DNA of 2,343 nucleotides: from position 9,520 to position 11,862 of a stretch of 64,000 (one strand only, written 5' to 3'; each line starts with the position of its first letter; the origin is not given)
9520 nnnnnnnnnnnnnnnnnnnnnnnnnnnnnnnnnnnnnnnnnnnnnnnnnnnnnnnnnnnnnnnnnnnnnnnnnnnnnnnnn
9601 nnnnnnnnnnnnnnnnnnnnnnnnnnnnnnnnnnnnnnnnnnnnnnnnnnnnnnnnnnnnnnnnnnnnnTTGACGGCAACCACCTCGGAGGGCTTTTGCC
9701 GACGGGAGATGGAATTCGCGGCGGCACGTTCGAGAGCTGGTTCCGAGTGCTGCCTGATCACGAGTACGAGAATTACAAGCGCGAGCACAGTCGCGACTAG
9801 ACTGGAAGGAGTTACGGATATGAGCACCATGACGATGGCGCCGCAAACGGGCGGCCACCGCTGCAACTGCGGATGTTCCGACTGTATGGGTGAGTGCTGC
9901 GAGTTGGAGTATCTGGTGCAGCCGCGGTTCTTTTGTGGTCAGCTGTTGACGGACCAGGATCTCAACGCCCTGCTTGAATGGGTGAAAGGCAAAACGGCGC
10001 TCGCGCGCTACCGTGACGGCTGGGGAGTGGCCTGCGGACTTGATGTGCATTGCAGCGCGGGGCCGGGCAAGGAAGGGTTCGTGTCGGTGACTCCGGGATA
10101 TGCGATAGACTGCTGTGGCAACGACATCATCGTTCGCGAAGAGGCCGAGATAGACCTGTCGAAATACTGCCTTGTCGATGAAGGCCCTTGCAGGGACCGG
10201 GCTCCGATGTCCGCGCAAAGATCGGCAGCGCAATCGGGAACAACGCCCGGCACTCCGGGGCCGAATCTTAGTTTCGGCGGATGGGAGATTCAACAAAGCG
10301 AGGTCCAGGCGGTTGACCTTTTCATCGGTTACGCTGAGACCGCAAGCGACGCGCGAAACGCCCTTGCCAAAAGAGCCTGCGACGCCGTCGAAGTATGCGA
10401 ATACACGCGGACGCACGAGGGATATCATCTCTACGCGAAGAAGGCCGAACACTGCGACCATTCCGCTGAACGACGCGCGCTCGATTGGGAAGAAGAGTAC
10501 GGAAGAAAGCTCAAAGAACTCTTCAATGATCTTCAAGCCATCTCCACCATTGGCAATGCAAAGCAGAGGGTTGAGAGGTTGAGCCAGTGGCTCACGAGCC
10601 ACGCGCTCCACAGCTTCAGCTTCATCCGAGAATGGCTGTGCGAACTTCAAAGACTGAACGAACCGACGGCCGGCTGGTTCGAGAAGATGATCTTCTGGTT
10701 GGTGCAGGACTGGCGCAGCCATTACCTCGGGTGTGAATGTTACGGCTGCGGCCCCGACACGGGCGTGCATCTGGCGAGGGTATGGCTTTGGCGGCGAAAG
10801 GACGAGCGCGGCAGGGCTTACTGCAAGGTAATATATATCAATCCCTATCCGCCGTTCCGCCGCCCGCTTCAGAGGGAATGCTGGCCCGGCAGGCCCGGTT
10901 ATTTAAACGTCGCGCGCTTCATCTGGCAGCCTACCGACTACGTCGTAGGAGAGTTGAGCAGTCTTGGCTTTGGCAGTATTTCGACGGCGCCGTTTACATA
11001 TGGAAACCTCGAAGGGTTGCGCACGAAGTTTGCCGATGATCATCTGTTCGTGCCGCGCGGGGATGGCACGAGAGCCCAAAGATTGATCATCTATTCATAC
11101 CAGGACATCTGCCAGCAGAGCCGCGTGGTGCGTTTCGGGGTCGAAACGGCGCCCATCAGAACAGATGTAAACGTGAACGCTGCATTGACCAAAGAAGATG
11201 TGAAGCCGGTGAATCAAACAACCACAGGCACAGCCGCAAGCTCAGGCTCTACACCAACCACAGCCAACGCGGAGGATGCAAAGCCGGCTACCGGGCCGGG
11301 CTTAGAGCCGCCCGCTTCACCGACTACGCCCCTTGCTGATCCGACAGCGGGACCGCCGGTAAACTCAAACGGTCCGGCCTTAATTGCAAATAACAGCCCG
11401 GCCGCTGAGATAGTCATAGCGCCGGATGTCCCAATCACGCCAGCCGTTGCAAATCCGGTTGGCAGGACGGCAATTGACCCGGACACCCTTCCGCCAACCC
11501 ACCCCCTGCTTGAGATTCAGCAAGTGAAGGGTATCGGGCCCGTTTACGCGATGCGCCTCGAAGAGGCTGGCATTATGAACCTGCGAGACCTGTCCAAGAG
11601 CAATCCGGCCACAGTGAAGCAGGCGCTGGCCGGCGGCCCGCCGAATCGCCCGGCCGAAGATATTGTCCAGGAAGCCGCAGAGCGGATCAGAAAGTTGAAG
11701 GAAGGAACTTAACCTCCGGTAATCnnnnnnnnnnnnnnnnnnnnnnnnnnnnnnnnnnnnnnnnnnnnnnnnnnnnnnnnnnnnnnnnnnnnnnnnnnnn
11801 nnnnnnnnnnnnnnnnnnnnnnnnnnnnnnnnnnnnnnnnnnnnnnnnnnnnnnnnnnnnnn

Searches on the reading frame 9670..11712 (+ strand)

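Call 58: search_protein_families(library=pfam, proteins=[window:9670-11712:+], max_evalue=0.00001)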
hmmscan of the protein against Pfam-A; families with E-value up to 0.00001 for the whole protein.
window:9670-11712:+ (680 aa): 1 family
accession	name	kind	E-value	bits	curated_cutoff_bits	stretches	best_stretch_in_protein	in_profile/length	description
PF14520.12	HHH_5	-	7.9e-06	26.7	27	0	615-651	3-39/57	Helix-hairpin-helix domain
